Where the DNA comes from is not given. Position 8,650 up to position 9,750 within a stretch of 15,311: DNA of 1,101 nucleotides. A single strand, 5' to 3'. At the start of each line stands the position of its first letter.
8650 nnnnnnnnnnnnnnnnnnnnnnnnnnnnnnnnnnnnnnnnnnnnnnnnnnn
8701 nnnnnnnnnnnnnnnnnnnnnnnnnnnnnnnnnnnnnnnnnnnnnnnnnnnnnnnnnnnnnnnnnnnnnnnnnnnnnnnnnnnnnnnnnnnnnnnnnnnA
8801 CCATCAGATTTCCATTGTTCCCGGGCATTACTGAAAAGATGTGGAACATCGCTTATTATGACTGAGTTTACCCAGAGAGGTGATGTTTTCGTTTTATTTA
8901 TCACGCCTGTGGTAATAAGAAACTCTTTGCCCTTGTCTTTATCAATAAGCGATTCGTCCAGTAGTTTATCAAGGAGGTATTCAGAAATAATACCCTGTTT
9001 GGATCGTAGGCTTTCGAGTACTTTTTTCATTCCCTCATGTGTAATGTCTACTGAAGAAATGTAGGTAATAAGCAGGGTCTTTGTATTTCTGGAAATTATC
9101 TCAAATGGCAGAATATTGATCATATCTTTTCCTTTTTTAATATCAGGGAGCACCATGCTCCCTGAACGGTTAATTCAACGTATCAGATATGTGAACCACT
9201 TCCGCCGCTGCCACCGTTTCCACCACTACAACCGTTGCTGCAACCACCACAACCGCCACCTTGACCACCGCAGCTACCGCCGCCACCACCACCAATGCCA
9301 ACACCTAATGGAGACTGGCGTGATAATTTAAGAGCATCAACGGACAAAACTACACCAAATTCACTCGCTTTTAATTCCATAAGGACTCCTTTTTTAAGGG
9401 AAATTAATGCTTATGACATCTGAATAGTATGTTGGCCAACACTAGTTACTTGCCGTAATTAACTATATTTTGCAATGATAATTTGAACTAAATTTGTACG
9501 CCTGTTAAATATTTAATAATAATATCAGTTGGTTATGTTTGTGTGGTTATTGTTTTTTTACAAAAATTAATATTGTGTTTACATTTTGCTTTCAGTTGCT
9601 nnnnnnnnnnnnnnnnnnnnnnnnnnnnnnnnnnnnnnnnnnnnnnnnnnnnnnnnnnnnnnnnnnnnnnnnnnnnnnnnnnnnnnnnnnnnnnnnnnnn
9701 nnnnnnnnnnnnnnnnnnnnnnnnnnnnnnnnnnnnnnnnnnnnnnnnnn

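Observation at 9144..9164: Hairpin places the mcbB ribosome-binding site in a stem and the start codon in the loop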

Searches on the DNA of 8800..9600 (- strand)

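Call 7: search_dna_similar(query=window:8900-9480:-, collection=plasmids, mode=distant, max_rows=40, rows=spread)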
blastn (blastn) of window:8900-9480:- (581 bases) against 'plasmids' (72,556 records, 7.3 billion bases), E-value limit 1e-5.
Records with a match: 139; places in all: 140; records where one place covers at least 80% of the query: 123.
Best place of each record, by identity: >=99% 5; 95-99% 102; 80-90% 31; 60-80% 1.
By first word of the organism name: Escherichia 102; Klebsiella 31; Enterobacter 2; Shigella 2; Edwardsiella 1; Rahnella 1.
By predicted mobility (MOB-suite, as given by PLSDB): conjugative 132; non-mobilizable 5; mobilizable 2.
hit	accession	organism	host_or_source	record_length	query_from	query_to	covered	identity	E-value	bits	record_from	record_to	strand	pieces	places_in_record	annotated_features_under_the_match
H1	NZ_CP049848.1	Escherichia coli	Homo sapiens,Biopsy of human bladder ...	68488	1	581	100%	99.8%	0e+0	1044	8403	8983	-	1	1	McbB family protein | microcin B17 family TOMM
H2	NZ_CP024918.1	Klebsiella pneumoniae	Homo sapiens,rectal swab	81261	1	581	100%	98.5%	0e+0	1028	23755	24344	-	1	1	McbB family protein | microcin B17 family TOMM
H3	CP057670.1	Escherichia coli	culture,Pooled sheep faecal samples ...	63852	1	581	100%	98.5%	0e+0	1028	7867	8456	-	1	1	McbB family protein | microcin B17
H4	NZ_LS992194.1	Escherichia coli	-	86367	1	581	100%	98.3%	0e+0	1023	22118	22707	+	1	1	McbB family protein | microcin B17 family TOMM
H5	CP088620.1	Escherichia coli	Homo sapiens,blood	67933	1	581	100%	98.3%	0e+0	1023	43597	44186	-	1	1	McbB family protein | microcin B17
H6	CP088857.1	Escherichia coli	Homo sapiens,blood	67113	1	581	100%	98.3%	0e+0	1023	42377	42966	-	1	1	McbB family protein | microcin B17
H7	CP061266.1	Escherichia coli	Sheep,cell culture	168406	1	581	100%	98.3%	0e+0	1020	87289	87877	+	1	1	microcin B17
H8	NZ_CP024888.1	Escherichia coli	-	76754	1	581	100%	97.8%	0e+0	1018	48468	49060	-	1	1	McbB family protein | microcin B17 family TOMM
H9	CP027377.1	Escherichia coli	Homo sapiens,stool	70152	1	581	100%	97.8%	0e+0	1018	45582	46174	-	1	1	record has no annotation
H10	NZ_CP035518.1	Escherichia coli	Homo sapiens,urine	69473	1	581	100%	97.8%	0e+0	1018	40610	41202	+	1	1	McbB family protein | microcin B17 family TOMM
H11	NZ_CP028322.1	Escherichia coli O18:H1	Homo sapiens,human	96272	1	581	100%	97.8%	0e+0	1018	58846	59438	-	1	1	McbB family protein | microcin B17 family TOMM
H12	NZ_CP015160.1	Escherichia coli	-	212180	1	581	100%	97.8%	0e+0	1018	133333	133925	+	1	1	McbB family protein | microcin B17 family TOMM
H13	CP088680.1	Escherichia coli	Homo sapiens,blood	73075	1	581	100%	97.8%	0e+0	1018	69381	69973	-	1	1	McbB family protein | microcin B17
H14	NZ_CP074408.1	Escherichia coli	Mus musculus,cell culture,feces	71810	1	581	100%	97.8%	0e+0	1018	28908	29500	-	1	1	McbB family protein | microcin B17 family TOMM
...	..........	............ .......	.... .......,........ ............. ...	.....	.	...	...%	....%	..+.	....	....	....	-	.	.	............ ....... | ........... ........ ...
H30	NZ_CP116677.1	Edwardsiella tarda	Siamese crocodiles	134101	1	581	100%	83.8%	2e-176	625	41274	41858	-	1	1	McbB family protein | microcin B17 family TOMM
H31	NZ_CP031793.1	Klebsiella pneumoniae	Homo sapiens,urine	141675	4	581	99%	83.2%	2e-172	613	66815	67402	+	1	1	McbB family protein | microcin B17 family TOMM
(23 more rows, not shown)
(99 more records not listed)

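Call 8: search_dna_similar(query=window:8900-9480:-, collection=ecoli_genomes, mode=distant, max_rows=40, rows=spread)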
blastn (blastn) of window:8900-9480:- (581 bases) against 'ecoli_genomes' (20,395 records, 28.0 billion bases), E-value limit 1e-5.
Records with a match: 108; places in all: 112; records where one place covers at least 80% of the query: 100.
Genomes with a match: 107 of 5426; with a place that covers at least 80% of the query: 99. Places per genome that has any: lowest 1, median 1, highest 2. On chromosomes: 0 places; on plasmids: 112.
Best place of each record, by identity: >=99% 5; 95-99% 101; 80-90% 2.
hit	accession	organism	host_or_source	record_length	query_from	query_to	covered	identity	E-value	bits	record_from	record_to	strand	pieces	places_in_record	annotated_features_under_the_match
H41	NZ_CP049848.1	Escherichia coli strain UPEC-245U/190328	Homo sapiens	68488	1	581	100%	99.8%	0e+0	1044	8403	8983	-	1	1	McbB family protein | microcin B17 family TOMM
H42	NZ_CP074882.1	Escherichia coli strain 2010C_5028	Homo sapiens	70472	1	581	100%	99.5%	0e+0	1039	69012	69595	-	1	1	McbB family protein | microcin B17 family TOMM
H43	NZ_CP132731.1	Escherichia coli strain LZSFT34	-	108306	1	581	100%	98.5%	0e+0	1028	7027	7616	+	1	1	McbB family protein | microcin B17 family TOMM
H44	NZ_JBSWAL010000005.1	Escherichia coli strain 405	Homo sapiens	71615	1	581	100%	98.3%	0e+0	1023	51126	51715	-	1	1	McbB family protein | microcin B17 family TOMM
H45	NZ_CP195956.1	Escherichia coli strain F5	Raw wastewater influent sample from the ...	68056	1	581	100%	98.1%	0e+0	1019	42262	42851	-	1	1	McbB family protein | microcin B17 family TOMM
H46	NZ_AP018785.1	Escherichia coli strain SK1144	-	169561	1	581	100%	97.8%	0e+0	1018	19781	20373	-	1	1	McbB family protein | microcin B17 family TOMM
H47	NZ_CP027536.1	Escherichia coli strain AR_0081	missing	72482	1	581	100%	97.8%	0e+0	1018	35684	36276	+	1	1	McbB family protein | microcin B17 family TOMM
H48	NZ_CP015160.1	Escherichia coli strain Eco889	-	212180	1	581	100%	97.8%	0e+0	1018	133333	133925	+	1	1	McbB family protein | microcin B17 family TOMM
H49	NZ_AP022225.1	Escherichia coli strain WP8-S17-ESBL-12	-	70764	1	581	100%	97.8%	0e+0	1018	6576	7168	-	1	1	McbB family protein | microcin B17 family TOMM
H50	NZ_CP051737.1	Escherichia coli strain SCU-108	Homo sapiens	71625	1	581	100%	97.8%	0e+0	1018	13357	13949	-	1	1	McbB family protein | microcin B17 family TOMM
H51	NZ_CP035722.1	Escherichia coli strain U15A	Homo sapiens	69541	1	581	100%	97.8%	0e+0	1018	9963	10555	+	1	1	McbB family protein | microcin B17 family TOMM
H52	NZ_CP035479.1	Escherichia coli strain U13A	Homo sapiens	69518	1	581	100%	97.8%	0e+0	1018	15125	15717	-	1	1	McbB family protein | microcin B17 family TOMM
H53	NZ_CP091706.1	Escherichia coli strain KGu016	river water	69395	1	581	100%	97.8%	0e+0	1018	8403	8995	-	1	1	McbB family protein | microcin B17 family TOMM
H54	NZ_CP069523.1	Escherichia coli strain FDAARGOS_1267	Homo sapiens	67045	1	581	100%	97.8%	0e+0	1018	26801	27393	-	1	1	McbB family protein | microcin B17 family TOMM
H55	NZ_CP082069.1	Escherichia coli strain MS20673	Homo sapiens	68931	1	581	100%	97.8%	0e+0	1018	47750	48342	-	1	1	McbB family protein | microcin B17 family TOMM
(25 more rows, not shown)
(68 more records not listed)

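Call 9: get_annotated_region(hit=H1, flank=1500)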
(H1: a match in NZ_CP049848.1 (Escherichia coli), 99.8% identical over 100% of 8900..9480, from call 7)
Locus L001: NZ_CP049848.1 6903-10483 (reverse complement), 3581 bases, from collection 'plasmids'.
description: Escherichia coli strain UPEC-245U/190328 plasmid pEcoUTI1d, complete sequence
organism: Escherichia coli (NCBI taxid 562)
taxonomy: Bacteria; Pseudomonadota; Gammaproteobacteria; Enterobacterales; Enterobacteriaceae; Escherichia; Escherichia coli
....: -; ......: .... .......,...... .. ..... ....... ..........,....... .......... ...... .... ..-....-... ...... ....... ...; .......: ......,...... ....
typing (MOB-suite, as given by PLSDB): conjugative; replicon IncFIA,IncFII; relaxase MOBF; mating-pair formation MPF_F
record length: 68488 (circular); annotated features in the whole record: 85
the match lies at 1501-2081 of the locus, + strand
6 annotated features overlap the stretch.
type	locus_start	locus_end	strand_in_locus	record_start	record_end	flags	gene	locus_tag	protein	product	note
CDS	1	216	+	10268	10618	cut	-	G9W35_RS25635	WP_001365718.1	plasmid partitioning/stability family protein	-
CDS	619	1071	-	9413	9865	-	-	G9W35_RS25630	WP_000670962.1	acyltransferase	-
CDS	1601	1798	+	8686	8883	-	-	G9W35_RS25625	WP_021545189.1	microcin B17 family TOMM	-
CDS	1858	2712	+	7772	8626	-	-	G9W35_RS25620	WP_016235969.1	McbB family protein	-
CDS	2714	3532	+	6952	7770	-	-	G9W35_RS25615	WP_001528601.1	SagB/ThcOx family dehydrogenase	-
CDS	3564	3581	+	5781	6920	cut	-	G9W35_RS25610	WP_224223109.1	YcaO-like family protein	-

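Call 10: get_annotated_region(hit=H10, flank=1500)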
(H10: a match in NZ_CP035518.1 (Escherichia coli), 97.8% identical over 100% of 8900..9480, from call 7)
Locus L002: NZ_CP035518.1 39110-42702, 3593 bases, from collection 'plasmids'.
description: Escherichia coli strain U14A plasmid pU14A_B, complete sequence
organism: Escherichia coli (NCBI taxid 562)
taxonomy: Bacteria; Pseudomonadota; Gammaproteobacteria; Enterobacterales; Enterobacteriaceae; Escherichia; Escherichia coli
host: -; source: Homo sapiens,urine; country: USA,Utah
typing (MOB-suite, as given by PLSDB): conjugative; replicon IncFIA,IncFIC; relaxase MOBF; mating-pair formation MPF_F
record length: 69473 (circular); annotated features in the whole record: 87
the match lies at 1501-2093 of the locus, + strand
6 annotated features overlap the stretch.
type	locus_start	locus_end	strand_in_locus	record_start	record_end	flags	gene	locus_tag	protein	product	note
CDS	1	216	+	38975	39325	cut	-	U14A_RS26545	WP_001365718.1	plasmid partitioning/stability family protein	-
CDS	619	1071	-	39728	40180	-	-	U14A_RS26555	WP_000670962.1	acyltransferase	-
CDS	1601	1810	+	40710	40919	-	-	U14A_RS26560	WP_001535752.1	microcin B17 family TOMM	-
CDS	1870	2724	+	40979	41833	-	-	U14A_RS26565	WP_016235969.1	McbB family protein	-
CDS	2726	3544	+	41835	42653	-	-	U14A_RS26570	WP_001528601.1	SagB/ThcOx family dehydrogenase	-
CDS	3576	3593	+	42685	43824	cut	-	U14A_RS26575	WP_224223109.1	YcaO-like family protein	-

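Call 11: get_annotated_region(hit=H30, flank=1500)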
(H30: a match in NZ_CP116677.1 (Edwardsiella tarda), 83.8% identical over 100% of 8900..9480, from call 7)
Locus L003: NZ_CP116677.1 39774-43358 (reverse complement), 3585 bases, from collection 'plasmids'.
description: Edwardsiella tarda strain SC002 plasmid pEtSC002-2, complete sequence
organism: Edwardsiella tarda (NCBI taxid 636)
taxonomy: Bacteria; Pseudomonadota; Gammaproteobacteria; Enterobacterales; Hafniaceae; Edwardsiella; Edwardsiella tarda
host: -; source: Siamese crocodiles; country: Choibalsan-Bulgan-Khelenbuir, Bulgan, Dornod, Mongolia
typing (MOB-suite, as given by PLSDB): mobilizable; replicon IncFII; relaxase MOBP
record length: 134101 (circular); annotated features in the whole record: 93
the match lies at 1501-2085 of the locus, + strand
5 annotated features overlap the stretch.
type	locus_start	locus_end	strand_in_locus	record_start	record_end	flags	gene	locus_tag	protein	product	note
CDS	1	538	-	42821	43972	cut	-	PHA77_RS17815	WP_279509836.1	IS30 family transposase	-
CDS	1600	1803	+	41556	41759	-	-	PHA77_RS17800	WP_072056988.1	microcin B17 family TOMM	-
CDS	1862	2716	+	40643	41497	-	-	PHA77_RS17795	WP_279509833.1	McbB family protein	-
CDS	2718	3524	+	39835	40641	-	-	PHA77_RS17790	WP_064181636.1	SagB/ThcOx family dehydrogenase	-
CDS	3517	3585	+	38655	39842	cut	-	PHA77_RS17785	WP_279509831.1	YcaO-like family protein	-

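Call 12: get_annotated_region(hit=H31, flank=1500)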
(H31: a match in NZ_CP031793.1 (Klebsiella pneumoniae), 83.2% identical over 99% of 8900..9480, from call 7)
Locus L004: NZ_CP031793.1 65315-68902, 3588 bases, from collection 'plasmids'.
description: Klebsiella pneumoniae strain INF116 isolate INF116 plasmid unnamed1, complete sequence
organism: Klebsiella pneumoniae (NCBI taxid 573)
taxonomy: Bacteria; Pseudomonadota; Gammaproteobacteria; Enterobacterales; Enterobacteriaceae; Klebsiella; Klebsiella pneumoniae
host: -; source: Homo sapiens,urine; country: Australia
typing (MOB-suite, as given by PLSDB): conjugative; replicon IncFIB,IncFII; relaxase MOBF,MOBF; mating-pair formation MPF_F
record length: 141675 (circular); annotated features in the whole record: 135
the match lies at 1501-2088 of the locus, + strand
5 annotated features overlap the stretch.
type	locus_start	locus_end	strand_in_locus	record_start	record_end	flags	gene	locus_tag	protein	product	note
CDS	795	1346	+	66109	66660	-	-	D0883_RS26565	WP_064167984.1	recombinase family protein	GO:0006310 - DNA recombination [Evidence IEA]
CDS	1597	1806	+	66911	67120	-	-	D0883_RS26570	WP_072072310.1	microcin B17 family TOMM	-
CDS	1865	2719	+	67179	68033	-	-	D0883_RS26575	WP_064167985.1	McbB family protein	-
CDS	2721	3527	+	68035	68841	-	-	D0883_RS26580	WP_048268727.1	SagB/ThcOx family dehydrogenase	-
CDS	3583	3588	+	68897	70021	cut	-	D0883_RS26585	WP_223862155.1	YcaO-like family protein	-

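Call 14: search_dna_similar(query=window:8900-9480:-, collection=plasmids, mode=distant, max_rows=60, rows=best, max_evalue=10)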
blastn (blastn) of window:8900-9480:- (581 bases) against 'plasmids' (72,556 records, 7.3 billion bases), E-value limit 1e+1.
Records with a match: 198; places in all: 199; records where one place covers at least 80% of the query: 123.
Best place of each record, by identity: >=99% 5; 95-99% 102; 90-95% 2; 80-90% 40; 60-80% 49.
By first word of the organism name: Escherichia 102; Sinorhizobium 41; Klebsiella 32; Enterobacter 3; Shigella 2; Leisingera 2; Priestia 2; Edwardsiella 1; Rahnella 1; Gemmatirosa 1; and 11 more.
By predicted mobility (MOB-suite, as given by PLSDB): conjugative 133; mobilizable 38; non-mobilizable 27.
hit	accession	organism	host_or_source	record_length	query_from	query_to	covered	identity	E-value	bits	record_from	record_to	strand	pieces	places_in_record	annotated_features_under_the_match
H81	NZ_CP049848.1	Escherichia coli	Homo sapiens,Biopsy of human bladder ...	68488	1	581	100%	99.8%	0e+0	1044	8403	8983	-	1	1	McbB family protein | microcin B17 family TOMM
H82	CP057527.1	Escherichia coli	culture,Pooled sheep faecal samples ...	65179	1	581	100%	99.8%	0e+0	1044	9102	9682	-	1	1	McbB family protein | microcin B17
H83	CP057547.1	Escherichia coli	culture,Pooled sheep faecal samples ...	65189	1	581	100%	99.8%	0e+0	1044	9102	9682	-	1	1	McbB family protein | microcin B17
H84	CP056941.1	Escherichia coli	culture,Pooled sheep faecal samples ...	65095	1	581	100%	99.3%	0e+0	1034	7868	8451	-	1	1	McbB family protein | microcin B17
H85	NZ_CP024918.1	Klebsiella pneumoniae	Homo sapiens,rectal swab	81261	1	581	100%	98.5%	0e+0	1028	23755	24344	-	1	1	McbB family protein | microcin B17 family TOMM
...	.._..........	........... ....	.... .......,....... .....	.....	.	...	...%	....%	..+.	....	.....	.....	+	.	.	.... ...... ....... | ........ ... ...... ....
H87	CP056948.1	Escherichia coli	culture,Pooled sheep faecal samples ...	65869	1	581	100%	98.5%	0e+0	1028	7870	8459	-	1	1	McbB family protein | microcin B17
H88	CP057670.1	Escherichia coli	culture,Pooled sheep faecal samples ...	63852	1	581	100%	98.5%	0e+0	1028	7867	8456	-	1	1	McbB family protein | microcin B17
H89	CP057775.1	Escherichia coli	culture,Pooled sheep faecal samples ...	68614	1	581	100%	98.5%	0e+0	1028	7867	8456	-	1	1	McbB family protein | microcin B17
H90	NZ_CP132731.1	Escherichia coli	-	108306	1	581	100%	98.5%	0e+0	1028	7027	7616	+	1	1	McbB family protein | microcin B17 family TOMM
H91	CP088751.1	Escherichia coli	Homo sapiens,blood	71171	1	581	100%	98.3%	0e+0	1041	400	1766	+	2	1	IS1 family transposase | microcin B17 | hypothetical protein | McbB family protein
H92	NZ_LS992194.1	Escherichia coli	-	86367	1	581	100%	98.3%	0e+0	1023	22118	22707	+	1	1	McbB family protein | microcin B17 family TOMM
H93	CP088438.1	Escherichia coli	Homo sapiens,blood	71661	1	581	100%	98.3%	0e+0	1023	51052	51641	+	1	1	McbB family protein | microcin B17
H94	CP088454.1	Escherichia coli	Homo sapiens,blood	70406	1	581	100%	98.3%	0e+0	1023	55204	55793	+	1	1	McbB family protein | microcin B17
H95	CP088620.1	Escherichia coli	Homo sapiens,blood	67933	1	581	100%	98.3%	0e+0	1023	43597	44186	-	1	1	McbB family protein | microcin B17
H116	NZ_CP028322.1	Escherichia coli O18:H1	Homo sapiens,human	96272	1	581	100%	97.8%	0e+0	1018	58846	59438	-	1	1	McbB family protein | microcin B17 family TOMM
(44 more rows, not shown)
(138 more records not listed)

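Call 37: search_rna_families(source=window, start=8800, end=9600, threshold=evalue, max_evalue=1)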
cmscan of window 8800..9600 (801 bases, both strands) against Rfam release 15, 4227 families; matches with E-value up to 1: 2.
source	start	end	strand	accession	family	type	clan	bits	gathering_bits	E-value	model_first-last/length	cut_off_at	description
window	9140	9196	-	RF01398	isrP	Gene; sRNA;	-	19.2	45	0.4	1-148/148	no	isrP Hfq binding RNA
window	9308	9379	-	RF01295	SCARNA7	Gene; snRNA; snoRNA; scaRNA;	-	12.6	65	0.92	1-330/330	no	Small Cajal body-specific RNA 7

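Call 69: build_rna_model(alignment_id=A2, structure=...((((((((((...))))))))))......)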
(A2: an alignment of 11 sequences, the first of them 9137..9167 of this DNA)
Model R1 built from alignment A2 (11 sequences, 32 columns); structure: as given.
model positions 31; base pairs 10; branch points 0; effective number of sequences 11; information 1.215 bits per position. Calibrated on 0.2 Mb of random sequence (short: E-values are rough).
structure used (alignment columns):
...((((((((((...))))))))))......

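Call 70: search_with_rna_model(model_id=R1, sources=[window, L003, L004, L006, L007, L008, L010, L011, L012, L013, L014, L015, L016, L017, L018, L019, L020, L021, L022], filters=off, max_evalue=10, make_alignment=true)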
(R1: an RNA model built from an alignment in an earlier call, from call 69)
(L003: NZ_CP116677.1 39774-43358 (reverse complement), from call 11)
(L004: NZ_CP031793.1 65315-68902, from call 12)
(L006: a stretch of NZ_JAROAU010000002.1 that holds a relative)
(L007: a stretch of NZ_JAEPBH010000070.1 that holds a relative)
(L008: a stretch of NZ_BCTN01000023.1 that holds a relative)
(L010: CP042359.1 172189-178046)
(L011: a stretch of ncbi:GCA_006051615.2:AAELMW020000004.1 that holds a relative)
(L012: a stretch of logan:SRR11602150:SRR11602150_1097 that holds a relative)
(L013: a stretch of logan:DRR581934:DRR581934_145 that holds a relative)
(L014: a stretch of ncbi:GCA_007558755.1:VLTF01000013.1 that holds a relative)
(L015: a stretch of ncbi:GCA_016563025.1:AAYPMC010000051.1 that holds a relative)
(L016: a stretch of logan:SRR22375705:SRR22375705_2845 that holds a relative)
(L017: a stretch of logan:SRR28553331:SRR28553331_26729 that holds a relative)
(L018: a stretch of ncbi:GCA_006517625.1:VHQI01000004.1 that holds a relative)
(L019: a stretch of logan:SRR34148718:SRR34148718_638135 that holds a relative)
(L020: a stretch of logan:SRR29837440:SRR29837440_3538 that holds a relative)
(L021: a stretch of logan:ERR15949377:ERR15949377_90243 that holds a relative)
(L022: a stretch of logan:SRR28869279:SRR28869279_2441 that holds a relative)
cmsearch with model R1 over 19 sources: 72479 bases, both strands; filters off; matches with E-value up to 10: 39.
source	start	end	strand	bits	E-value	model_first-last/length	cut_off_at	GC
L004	1821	1851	+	49.7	3.7e-11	1-31/31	no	0.61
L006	2457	2487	+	49.2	5e-11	1-31/31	no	0.58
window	9138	9168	-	48.9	6.1e-11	1-31/31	no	0.52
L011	657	687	+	48.3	8.8e-11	1-31/31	no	0.55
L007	2457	2487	+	46.6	2.5e-10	1-31/31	no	0.65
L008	2457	2487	+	46.6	2.6e-10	1-31/31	no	0.61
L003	1818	1848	+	46.4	3e-10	1-31/31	no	0.58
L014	657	687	+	42.2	4.2e-09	1-31/31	no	0.61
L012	657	687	+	39.6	2.2e-08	1-31/31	no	0.55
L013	657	687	+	38.6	4.1e-08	1-31/31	no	0.55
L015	432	462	+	34.1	7e-07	1-31/31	no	0.45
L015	430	460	-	30.3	7.7e-06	1-31/31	no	0.48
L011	659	682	-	26.7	7.7e-05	4-27/31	no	0.58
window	9143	9165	+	25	0.00022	4-26/31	no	0.61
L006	2460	2482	-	25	0.00022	4-26/31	no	0.61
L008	2459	2482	-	25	0.00022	4-27/31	no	0.67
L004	1824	1846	-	18.3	0.016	4-26/31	no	0.65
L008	3676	3696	+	15.8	0.075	1-31/31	no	0.43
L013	661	681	-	15.4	0.1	5-25/31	no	0.71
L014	661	681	-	14.9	0.13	5-25/31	no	0.76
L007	2460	2482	-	13.8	0.26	4-26/31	no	0.7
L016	650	680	-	12.5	0.61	1-31/31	no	0.55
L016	652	682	+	11.7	1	1-31/31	no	0.55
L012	661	681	-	11.1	1.5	5-25/31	no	0.71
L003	1821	1843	-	10.3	2.5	4-26/31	no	0.61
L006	365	399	-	10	2.9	1-31/31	no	0.4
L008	234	257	+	9.8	3.3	1-31/31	no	0.42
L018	427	468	-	9.6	3.8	1-31/31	no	0.31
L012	2073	2097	-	9.6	3.9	1-31/31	no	0.56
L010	4807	4821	-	9.1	5.2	1-31/31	no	0.4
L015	1133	1152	-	9.1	5.3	1-31/31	no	0.3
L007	4548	4587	-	9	5.8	1-31/31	no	0.4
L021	2212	2243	-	8.8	6.5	1-31/31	no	0.47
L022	1374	1389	-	8.5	7.8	1-31/31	no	0.25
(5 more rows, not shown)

Alignment A3: 39 matches aligned to the model, 57 columns, each read 5' to 3' on its own strand. Consensus structure (alignment columns), stored with it:
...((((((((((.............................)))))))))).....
